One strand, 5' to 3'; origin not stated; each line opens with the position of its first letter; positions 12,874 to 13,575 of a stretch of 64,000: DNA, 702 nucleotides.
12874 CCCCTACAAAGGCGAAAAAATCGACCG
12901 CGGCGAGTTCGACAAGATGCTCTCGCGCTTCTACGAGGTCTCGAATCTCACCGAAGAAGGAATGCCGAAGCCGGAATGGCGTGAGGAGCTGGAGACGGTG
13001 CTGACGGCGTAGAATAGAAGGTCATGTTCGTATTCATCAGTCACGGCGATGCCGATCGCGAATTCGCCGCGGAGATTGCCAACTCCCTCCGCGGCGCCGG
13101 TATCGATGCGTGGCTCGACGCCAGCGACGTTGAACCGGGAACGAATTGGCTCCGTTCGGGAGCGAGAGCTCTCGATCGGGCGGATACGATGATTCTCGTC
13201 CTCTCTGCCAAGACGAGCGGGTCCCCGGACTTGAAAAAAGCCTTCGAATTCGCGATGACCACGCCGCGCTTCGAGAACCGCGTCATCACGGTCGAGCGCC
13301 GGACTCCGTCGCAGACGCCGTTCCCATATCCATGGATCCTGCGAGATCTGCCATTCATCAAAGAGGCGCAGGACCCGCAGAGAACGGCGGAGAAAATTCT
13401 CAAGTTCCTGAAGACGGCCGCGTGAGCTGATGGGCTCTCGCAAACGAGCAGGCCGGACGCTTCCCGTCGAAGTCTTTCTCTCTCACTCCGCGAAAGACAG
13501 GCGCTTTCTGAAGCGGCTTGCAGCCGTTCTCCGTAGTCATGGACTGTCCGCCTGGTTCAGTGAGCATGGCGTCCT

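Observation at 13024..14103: Two stand-alone TIR-domain genes translationally coupled to a GG-terminated MoaD/ThiS-like ubiquitin-fold gene inside the AOR operon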

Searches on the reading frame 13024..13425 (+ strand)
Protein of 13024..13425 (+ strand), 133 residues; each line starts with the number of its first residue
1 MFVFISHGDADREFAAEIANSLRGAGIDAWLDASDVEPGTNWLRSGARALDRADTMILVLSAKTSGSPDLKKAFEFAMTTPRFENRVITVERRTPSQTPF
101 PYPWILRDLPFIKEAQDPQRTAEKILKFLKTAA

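Call 3: search_protein_families(library=pfam, proteins=[window:13024-13425:+], max_evalue=0.1)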
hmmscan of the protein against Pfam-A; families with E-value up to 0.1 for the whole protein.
window:13024-13425:+ (133 aa): 3 families
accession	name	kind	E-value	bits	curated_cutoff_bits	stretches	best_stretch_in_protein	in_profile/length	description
PF13676.11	TIR_2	-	1.9e-19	70.7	28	1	3-116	1-110/122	TIR domain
PF01582.25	TIR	-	0.0051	17.1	21.3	1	3-80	4-83/179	TIR domain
PF10137.14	CAP12-PCTIR_TIR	-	0.063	13.7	24.7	1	3-63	2-62/119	CAP12/Pycsar effector protein, TIR domain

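Call 4: search_protein_families(library=padloc, proteins=[window:13024-13425:+], max_evalue=1)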
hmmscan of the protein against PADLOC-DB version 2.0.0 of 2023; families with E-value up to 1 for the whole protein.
window:13024-13425:+ (133 aa): 13 families
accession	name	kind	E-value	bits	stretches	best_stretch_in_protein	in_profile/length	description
PDLC02012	SAVED5--SAVED_TIR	-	6.8e-10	36.6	1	3-72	16-85/404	-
PDLC02421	Aga_TIR-PNTD1-PNTD2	-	3.4e-07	27.7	1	3-66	6-71/430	Class I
PDLC02403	Aga_TIR-PNTD1-PNTD2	-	4.3e-07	27.3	1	3-78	5-82/443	Class I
PDLC05062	PDC-S66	-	4.9e-06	24.2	1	3-62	151-211/282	-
PDLC03957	bSEFIR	-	5.6e-05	21.1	1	4-61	42-102/412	-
PDLC00728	Effector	-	0.00037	17.6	1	3-41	12-51/432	TIR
PDLC00727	Effector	-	0.00046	16.8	1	3-44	176-218/590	TIR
PDLC02416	Aga_REase-TIR-PNTD1-PNTD2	-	0.00063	16.5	1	4-80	159-234/572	Class I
PDLC02013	SAVED5--SAVED_TIR_JAB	-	0.0066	13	1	3-45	175-218/584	-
PDLC00424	ThsB1|ThsB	-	0.011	13.6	1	3-54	104-156/234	TIR-like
PDLC00436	ThsB1|ThsB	-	0.018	12.6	1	3-37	38-72/183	TIR-like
PDLC02400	Aga_TIR-PNTD1-PNTD2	-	0.042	10.1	1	5-80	192-268/639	Class I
PDLC00430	ThsB1|ThsB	-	0.056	11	1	3-33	67-98/269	TIR-like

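Call 6: find_homologous_proteins(query=window:13024-13425:+, max_evalue=0.001)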
Query window:13024-13425:+ (133 aa): 27 proteins with E <= 0.001 among 43 candidates.
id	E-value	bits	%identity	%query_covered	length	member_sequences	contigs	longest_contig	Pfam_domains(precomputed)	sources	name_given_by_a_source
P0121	2.3e-79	281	97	100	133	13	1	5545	PF13676.12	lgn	-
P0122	1.2e-74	266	90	100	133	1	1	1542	PF13676.12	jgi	jgi:hypothetical protein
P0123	1.1e-73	263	91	100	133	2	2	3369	PF13676.12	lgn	-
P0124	1.9e-73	262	89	100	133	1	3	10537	PF13676.12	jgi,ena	jgi:TIR domain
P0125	2.4e-73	262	89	100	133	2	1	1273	PF13676.12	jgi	jgi:hypothetical protein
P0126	3.4e-73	262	90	100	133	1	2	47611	PF13676.12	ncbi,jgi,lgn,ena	ncbi:MAG TPA: toll/interleukin-1 receptor domain-containing protein [Thermoanaerobaculia bacterium]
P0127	9.0e-73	260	91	100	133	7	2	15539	PF13676.12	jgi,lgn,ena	-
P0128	2.5e-72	259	89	100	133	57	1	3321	PF13676.12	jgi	jgi:hypothetical protein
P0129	6.0e-72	257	88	100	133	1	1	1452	PF13676.12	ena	-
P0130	2.9e-71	255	88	100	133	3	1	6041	PF13676.12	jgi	jgi:hypothetical protein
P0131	4.2e-71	255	88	100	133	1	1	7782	PF13676.12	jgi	jgi:nucleotide-binding universal stress UspA family protein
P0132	5.2e-71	254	87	100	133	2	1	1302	PF13676.12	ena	-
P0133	2.7e-65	236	80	100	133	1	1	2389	PF13676.12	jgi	jgi:hypothetical protein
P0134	4.3e-65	235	80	100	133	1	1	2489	PF13676.12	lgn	-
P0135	1.9e-63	230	79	100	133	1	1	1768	PF13676.12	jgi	jgi:hypothetical protein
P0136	5.4e-62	225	74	100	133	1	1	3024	PF13676.12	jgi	jgi:TIR domain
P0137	1.4e-61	224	73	99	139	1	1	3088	PF01582.26,PF13676.12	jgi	jgi:nucleotide-binding universal stress UspA family protein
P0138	8.6e-61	221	74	100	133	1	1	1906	PF01582.26,PF13676.12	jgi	jgi:hypothetical protein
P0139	1.0e-60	221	74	100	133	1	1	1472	PF13676.12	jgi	-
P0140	1.2e-56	208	71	98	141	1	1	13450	PF13676.12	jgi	jgi:hypothetical protein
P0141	4.2e-55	203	69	99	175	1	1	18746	PF13676.12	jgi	jgi:hypothetical protein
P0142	1.8e-54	201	66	98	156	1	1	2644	PF13676.12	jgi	jgi:hypothetical protein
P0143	2.0e-54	201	69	97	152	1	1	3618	PF13676.12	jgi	-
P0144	4.6e-54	200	68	100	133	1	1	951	PF13676.12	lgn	-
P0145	2.4e-49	184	63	100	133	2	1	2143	PF01582.26,PF13676.12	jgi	jgi:nucleotide-binding universal stress UspA family protein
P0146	7.9e-43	163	58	100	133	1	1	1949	PF01582.26,PF13676.12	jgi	jgi:hypothetical protein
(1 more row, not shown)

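Call 23: search_protein_families(library=ncbifam, proteins=[window:13024-13425:+], max_evalue=0.01)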
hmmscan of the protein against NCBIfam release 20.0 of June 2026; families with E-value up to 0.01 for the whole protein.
window:13024-13425:+ (133 aa): 1 family
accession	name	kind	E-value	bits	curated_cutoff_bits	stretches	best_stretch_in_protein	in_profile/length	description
NF042941.1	Retron_TIR_antiphage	equivalog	0.00022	20.1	600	1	3-65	342-405/464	TIR domain-containing anti-phage reverse transcriptase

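Call 43: find_encoding_contigs(protein=P0141, flank=5000, max_places=2)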
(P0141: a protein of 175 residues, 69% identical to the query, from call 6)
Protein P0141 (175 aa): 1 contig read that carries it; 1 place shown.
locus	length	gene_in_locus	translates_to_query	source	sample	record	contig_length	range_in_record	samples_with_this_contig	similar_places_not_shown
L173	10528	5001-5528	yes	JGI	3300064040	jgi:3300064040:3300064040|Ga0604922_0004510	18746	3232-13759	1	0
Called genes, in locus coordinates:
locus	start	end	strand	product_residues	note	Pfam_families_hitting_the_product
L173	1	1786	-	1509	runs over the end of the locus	PF07494:Reg_prop (faint), PF07495:Y_Y_Y (faint), PF00512:HisKA, PF02518:HATPase_c, PF00072:Response_reg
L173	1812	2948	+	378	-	PF07228:SpoIIE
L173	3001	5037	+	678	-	PF02730:AFOR_N, PF01314:AFOR_C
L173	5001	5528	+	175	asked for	PF13676:TIR_2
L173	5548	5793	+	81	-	PF02597:ThiS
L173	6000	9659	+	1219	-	PF00413:Peptidase_M10, PF00041:fn3 (faint), PF00801:PKD, PF18911:PKD_4, PF00801:PKD, PF18911:PKD_4, PF00801:PKD, PF18911:PKD_4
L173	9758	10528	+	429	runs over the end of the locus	PF01321:Creatinase_N, PF00557:Peptidase_M24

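Call 44: find_encoding_contigs(protein=P0140, flank=5000, max_places=2)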
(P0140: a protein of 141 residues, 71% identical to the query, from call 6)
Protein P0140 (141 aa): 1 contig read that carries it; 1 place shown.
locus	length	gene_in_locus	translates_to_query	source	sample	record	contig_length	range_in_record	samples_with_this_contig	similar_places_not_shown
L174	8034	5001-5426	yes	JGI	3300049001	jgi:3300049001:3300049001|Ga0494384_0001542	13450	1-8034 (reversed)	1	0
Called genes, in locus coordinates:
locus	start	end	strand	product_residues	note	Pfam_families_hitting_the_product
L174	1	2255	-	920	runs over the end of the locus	PF00246:Peptidase_M14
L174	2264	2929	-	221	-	PF00440:TetR_N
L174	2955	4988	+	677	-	PF02730:AFOR_N, PF01314:AFOR_C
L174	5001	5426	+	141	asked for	PF13676:TIR_2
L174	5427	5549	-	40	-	-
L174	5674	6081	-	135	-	-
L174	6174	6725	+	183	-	-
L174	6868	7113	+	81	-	PF02597:ThiS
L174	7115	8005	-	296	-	-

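Call 54: search_protein_families(library=pfam, proteins=[L174:6174-6725:+], max_evalue=0.001)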
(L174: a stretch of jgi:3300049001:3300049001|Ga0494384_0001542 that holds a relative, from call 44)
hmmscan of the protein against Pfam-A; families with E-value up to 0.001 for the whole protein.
L174:6174-6725:+ (183 aa): 0 families

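Call 64: predict_structure(alignment_id=A3)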
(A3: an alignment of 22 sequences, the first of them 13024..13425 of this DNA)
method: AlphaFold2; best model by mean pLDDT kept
length: 133 residues; sequences in the alignment: 22
mean_pLDDT: 84.9   pTM: 0.82
mean pLDDT of the five models: 84.9, 80.5, 80.2, 79.3, 78.1
residues with pLDDT >= 90: 57; 70-90: 59; 50-70: 17; < 50: 0
segments of 3 or more residues with pLDDT < 50: none
pLDDT, mean of each block of 10 residues (from residue 1): 89 94 94 65 73 90 86 83 82 86 76 94 94 75
secondary structure, 60 per line:
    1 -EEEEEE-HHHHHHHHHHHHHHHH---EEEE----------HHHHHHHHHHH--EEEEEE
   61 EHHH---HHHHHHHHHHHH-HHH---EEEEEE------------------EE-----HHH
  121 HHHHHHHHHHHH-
elements in order: E2-7 H9-24 E28-31 H42-52 E55-61 H68-79 E87-92 H118-132

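Call 69: fold_search(model_id=the predicted structure, library=pdb)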
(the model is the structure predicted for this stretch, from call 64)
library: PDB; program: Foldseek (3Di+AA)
matches with E <= 10: 1291; with E <= 0.001: 40
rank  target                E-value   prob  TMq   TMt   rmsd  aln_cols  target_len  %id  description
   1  9lmq_D                2.2e-05  1.00  0.61  0.30   5.4       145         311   18  Cryo-EM structure of TIR-STING/c-di-GMP complex (released 2025-08-27)
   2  4lqc_A                3.7e-05  1.00  0.56  0.57   5.5       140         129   20  The crystal structures of the Brucella protein TcpB and the TLR adaptor protein TIRAP show structural differences in m (released 2013-12-04)
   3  3h16_D                4.2e-05  1.00  0.53  0.54   5.4       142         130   21  Crystal structure of a bacteria TIR domain, PdTIR from Paracoccus denitrificans (released 2009-06-16)
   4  4lqc_B                4.5e-05  1.00  0.59  0.59   4.9       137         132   19  The crystal structures of the Brucella protein TcpB and the TLR adaptor protein TIRAP show structural differences in m (released 2013-12-04)
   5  4lzp_D                5.1e-05  1.00  0.56  0.57   5.3       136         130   21  Structure of the TIR domain of the immunosuppressor BtpA from Brucella (released 2013-11-06)
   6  4c7m_B                5.8e-05  1.00  0.56  0.57   5.7       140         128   21  The crystal structure of TcpB or BtpA TIR domain (released 2013-12-04)
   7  4c7m_D                5.8e-05  1.00  0.54  0.57   6.0       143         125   17  The crystal structure of TcpB or BtpA TIR domain (released 2013-12-04)
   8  3h16_B                7.5e-05  1.00  0.58  0.56   5.3       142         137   20  Crystal structure of a bacteria TIR domain, PdTIR from Paracoccus denitrificans (released 2009-06-16)
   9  3h16_A                8.5e-05  1.00  0.63  0.62   5.0       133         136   20  Crystal structure of a bacteria TIR domain, PdTIR from Paracoccus denitrificans (released 2009-06-16)
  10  9lmq_A                1.2e-04  1.00  0.66  0.32   4.7       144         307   17  Cryo-EM structure of TIR-STING/c-di-GMP complex (released 2025-08-27)
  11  7djt_A                1.2e-04  1.00  0.59  0.16   5.4       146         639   20  Human SARM1 inhibitory state bounded with inhibitor dHNN (released 2021-05-19)
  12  4lzp_B                1.5e-04  1.00  0.56  0.58   5.7       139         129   19  Structure of the TIR domain of the immunosuppressor BtpA from Brucella (released 2013-11-06)
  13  4c7m_A                1.5e-04  1.00  0.56  0.56   6.1       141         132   20  The crystal structure of TcpB or BtpA TIR domain (released 2013-12-04)
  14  8qlp_E                1.7e-04  1.00  0.79  0.28   3.2       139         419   19  CryoEM structure of the RNA/DNA bound SPARTA (BabAgo/TIR-APAZ) tetrameric complex (released 2024-01-31)
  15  3h16_C                1.7e-04  1.00  0.57  0.59   5.2       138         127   21  Crystal structure of a bacteria TIR domain, PdTIR from Paracoccus denitrificans (released 2009-06-16)
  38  4c6t_D                8.4e-04  1.00  0.65  0.55   6.7       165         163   13  Crystal structure of the RPS4 and RRS1 TIR domain heterodimer (released 2014-05-28)
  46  4c6t_C                1.5e-03  1.00  0.57  0.53   5.5       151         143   15  Crystal structure of the RPS4 and RRS1 TIR domain heterodimer (released 2014-05-28)
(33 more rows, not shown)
